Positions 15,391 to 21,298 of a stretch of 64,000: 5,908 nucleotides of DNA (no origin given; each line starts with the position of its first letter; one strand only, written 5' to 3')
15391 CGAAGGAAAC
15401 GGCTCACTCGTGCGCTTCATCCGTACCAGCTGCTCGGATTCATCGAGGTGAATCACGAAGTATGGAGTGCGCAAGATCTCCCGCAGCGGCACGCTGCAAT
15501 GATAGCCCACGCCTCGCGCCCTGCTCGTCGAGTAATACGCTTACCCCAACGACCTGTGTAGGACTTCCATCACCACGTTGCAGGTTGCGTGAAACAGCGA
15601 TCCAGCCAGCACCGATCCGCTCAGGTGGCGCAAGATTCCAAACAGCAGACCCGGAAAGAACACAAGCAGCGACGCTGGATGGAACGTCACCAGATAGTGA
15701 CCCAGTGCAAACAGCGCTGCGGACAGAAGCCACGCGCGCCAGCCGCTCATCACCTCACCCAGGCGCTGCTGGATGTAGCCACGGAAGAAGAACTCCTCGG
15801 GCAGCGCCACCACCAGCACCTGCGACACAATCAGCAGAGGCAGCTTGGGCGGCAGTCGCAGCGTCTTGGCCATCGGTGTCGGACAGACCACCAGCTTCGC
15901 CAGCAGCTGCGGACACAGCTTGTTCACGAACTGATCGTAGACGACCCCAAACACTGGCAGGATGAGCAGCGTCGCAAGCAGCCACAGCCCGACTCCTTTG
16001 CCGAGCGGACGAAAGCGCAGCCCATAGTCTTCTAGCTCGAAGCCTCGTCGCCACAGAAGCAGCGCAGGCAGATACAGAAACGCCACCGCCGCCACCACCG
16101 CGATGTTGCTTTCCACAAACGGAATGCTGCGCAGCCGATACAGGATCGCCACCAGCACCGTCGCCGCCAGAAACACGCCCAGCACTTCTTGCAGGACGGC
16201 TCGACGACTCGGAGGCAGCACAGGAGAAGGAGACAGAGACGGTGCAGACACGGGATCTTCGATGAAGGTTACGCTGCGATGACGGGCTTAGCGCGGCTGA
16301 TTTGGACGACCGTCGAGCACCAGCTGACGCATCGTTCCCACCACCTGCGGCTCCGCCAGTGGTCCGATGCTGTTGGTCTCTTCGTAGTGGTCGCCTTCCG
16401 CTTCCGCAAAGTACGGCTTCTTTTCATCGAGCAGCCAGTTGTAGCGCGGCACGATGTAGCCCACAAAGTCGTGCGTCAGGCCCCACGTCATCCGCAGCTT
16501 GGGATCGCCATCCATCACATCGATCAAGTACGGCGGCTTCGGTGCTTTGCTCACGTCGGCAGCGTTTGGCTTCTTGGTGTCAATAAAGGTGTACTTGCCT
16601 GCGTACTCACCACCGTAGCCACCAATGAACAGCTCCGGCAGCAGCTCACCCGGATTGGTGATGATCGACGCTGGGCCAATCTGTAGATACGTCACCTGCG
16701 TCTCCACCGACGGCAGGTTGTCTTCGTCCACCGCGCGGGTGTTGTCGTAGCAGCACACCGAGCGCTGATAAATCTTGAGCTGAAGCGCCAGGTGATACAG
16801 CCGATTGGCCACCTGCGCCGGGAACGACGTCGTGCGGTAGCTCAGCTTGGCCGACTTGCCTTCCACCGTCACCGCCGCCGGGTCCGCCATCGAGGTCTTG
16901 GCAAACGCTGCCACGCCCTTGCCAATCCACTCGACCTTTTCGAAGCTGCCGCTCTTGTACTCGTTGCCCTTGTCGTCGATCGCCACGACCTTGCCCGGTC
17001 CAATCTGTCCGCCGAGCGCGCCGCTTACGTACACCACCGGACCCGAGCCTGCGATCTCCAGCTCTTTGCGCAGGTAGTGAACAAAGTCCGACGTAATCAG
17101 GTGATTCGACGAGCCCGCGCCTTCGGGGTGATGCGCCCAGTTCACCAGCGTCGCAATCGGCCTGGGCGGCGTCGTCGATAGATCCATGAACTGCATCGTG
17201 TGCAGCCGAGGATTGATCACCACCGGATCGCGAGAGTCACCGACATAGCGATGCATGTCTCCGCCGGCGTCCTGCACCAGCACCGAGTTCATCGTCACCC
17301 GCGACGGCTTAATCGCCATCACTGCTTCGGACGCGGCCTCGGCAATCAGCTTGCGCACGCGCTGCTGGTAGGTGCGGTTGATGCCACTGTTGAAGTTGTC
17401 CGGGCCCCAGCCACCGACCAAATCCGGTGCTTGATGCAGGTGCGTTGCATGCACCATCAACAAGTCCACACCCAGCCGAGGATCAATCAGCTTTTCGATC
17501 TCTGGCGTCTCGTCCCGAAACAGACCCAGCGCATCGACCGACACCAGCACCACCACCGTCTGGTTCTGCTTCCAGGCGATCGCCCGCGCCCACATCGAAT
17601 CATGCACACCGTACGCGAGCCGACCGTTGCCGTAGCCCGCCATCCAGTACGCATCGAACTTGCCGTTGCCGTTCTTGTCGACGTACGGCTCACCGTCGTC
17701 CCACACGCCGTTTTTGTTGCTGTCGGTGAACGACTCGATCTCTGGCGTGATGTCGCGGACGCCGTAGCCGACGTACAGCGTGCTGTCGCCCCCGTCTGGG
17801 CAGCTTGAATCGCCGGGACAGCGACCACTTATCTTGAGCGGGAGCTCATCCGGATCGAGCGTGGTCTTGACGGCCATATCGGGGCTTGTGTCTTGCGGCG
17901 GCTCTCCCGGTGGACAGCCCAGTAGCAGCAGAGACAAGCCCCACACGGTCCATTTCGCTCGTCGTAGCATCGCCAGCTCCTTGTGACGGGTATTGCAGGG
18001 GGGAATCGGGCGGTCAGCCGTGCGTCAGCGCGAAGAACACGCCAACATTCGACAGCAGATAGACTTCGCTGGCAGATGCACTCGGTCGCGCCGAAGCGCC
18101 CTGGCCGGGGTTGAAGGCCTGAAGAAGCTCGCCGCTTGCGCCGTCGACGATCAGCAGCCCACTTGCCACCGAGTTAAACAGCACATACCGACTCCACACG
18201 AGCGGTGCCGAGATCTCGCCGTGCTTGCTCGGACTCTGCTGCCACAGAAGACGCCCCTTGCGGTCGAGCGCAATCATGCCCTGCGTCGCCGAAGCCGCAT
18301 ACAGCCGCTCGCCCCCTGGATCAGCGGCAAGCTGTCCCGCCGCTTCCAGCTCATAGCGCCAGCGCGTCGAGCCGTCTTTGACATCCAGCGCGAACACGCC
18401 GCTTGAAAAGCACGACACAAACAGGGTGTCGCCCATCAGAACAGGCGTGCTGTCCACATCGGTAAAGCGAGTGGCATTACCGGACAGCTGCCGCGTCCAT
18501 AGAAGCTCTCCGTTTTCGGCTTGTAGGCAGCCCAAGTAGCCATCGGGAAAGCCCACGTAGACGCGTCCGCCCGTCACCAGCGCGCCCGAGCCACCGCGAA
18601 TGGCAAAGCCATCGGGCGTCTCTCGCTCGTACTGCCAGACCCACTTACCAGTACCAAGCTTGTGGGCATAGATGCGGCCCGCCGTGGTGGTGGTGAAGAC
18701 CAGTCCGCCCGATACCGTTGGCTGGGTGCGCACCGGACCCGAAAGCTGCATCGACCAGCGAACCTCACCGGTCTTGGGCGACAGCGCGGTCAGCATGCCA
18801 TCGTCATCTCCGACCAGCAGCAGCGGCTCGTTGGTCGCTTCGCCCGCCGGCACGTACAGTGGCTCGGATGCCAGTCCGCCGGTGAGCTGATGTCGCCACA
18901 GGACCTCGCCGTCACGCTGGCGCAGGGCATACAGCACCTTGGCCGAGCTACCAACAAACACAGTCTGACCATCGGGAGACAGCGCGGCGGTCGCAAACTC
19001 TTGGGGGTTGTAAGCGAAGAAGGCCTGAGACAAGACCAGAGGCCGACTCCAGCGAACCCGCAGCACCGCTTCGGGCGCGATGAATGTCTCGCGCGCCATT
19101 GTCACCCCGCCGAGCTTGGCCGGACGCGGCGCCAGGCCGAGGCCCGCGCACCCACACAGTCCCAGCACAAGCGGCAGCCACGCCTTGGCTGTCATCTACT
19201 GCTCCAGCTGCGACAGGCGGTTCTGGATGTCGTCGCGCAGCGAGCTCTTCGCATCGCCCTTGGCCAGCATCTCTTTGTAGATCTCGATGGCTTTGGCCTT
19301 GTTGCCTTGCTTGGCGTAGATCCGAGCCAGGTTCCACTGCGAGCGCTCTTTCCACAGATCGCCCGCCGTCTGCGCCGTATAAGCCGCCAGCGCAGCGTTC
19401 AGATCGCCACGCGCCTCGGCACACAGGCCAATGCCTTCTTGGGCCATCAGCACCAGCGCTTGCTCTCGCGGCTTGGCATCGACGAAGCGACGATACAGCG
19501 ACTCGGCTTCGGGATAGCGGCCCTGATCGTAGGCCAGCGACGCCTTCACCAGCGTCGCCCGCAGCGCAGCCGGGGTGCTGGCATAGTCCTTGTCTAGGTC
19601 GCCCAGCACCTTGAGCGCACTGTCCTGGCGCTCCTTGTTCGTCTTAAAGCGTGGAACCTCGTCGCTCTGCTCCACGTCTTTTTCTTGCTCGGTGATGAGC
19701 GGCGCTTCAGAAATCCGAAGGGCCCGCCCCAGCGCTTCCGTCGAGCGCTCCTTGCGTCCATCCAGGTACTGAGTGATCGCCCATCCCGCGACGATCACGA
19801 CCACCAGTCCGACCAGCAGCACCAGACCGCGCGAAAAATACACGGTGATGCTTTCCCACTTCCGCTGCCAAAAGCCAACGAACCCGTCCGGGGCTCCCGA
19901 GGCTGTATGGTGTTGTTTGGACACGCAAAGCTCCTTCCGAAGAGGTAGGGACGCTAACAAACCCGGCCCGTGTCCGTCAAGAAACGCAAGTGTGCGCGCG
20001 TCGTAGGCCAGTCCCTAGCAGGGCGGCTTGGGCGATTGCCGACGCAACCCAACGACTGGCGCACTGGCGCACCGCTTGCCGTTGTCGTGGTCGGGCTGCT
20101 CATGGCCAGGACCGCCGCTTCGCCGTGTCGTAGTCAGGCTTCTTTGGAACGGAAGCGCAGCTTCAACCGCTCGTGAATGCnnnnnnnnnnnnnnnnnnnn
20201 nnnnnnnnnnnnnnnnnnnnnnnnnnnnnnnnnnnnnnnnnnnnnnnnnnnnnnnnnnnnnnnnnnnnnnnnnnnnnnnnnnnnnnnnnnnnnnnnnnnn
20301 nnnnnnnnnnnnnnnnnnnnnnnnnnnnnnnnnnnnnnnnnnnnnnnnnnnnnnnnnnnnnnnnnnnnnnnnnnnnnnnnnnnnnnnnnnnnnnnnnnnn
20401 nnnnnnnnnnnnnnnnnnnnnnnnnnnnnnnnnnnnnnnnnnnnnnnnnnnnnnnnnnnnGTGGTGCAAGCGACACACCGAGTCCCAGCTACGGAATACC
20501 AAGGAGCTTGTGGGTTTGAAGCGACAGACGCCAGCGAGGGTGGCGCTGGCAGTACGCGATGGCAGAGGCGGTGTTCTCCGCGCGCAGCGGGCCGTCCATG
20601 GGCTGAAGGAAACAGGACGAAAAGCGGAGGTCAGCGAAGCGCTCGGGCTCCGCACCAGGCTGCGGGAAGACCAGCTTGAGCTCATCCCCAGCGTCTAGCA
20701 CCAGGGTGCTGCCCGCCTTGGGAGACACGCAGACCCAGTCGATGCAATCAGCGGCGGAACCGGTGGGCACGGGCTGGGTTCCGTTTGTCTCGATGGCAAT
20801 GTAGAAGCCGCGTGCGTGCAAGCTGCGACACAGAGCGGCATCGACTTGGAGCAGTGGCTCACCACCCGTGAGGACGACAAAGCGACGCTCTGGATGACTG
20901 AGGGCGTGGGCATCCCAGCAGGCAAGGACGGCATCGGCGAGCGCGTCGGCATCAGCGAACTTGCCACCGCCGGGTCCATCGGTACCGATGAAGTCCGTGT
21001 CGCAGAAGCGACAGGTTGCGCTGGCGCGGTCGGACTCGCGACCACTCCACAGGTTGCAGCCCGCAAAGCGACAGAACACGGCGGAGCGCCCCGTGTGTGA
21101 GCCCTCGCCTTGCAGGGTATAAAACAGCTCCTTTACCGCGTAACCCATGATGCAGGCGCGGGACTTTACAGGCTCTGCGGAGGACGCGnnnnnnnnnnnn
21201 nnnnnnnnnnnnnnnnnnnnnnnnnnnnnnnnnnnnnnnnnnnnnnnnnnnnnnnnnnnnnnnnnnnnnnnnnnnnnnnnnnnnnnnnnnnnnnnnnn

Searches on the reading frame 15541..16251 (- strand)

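Call 85: search_protein_families(library=pfam, proteins=[window:15541-16251:-], max_evalue=0.00001)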
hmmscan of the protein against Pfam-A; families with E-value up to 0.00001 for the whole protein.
window:15541-16251:- (236 aa): 1 family
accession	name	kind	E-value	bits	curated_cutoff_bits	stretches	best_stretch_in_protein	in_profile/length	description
PF02517.21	Rce1-like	-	4.8e-19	68.9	22.4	1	136-227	3-93/93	Type II CAAX prenyl endopeptidase Rce1-like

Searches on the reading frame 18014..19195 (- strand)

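Call 85: search_protein_families(library=pfam, proteins=[window:18014-19195:-], max_evalue=0.00001)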
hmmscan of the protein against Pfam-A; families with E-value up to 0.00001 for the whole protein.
window:18014-19195:- (393 aa): 4 families
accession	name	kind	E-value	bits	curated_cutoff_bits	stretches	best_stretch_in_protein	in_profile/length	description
PF13360.13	PQQ_2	-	3.4e-48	164.8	27.6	2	87-285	4-199/233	Outer membrane protein assembly factor BamB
PF13570.13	Beta-prop_ACSF4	-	2.8e-31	109.6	133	2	69-194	54-176/329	Beta-alanine-activating enzyme, beta-propeller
PF01011.28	PQQ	-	2.8e-15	56.5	26.7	0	240-287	42-89/595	Glucose/ethanol/alcohol dehydrogenase, beta-propeller domain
PF25293.1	Beta-prop_EMC1_N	-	1.5e-09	38.3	34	0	75-191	30-147/219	EMC1 N-terminal beta-propeller domain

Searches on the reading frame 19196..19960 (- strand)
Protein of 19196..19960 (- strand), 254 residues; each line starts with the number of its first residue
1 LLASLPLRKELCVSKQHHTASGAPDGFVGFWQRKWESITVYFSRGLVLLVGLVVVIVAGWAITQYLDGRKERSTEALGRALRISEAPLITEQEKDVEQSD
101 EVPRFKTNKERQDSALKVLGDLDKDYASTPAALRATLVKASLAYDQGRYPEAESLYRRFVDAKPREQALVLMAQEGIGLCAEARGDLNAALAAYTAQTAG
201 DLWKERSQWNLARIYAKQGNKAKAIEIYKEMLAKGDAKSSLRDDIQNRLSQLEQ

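Call 85: search_protein_families(library=pfam, proteins=[window:19196-19960:-], max_evalue=0.00001)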
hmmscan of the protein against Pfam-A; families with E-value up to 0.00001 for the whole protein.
window:19196-19960:- (254 aa): 8 families
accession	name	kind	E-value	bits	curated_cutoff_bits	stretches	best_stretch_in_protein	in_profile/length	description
PF13432.12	TPR_16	-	5.7e-12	46.3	32.7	1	138-196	2-56/65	Tetratricopeptide repeat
PF07719.23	TPR_2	-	4.4e-09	36.2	27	0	209-233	5-29/34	Tetratricopeptide repeat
PF13424.12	TPR_12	-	2.5e-08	34.4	30.1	0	178-232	17-72/77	Tetratricopeptide repeat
PF09976.15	TPR_21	-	4.8e-08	33.4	25.5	1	45-253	8-192/193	Tetratricopeptide repeat-like domain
PF13176.12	TPR_7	-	1.1e-07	31.8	27.9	0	210-234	4-28/36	Tetratricopeptide repeat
PF13181.12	TPR_8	-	9.6e-07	28.9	25.7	0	206-230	2-26/34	Tetratricopeptide repeat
PF13428.12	TPR_14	-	3.8e-06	27.5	23.5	0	208-235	4-31/44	Tetratricopeptide repeat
PF13374.12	TPR_10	-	6.6e-06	26.4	27.5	0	210-233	7-30/42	Tetratricopeptide repeat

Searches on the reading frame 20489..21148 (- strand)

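Call 85: search_protein_families(library=pfam, proteins=[window:20489-21148:-], max_evalue=0.00001)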
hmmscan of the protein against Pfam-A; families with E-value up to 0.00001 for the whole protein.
window:20489-21148:- (219 aa): 1 family
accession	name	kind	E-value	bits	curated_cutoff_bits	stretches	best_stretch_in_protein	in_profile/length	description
PF04055.27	Radical_SAM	-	8.1e-06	26.5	29.5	0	45-126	10-89/166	Radical SAM superfamily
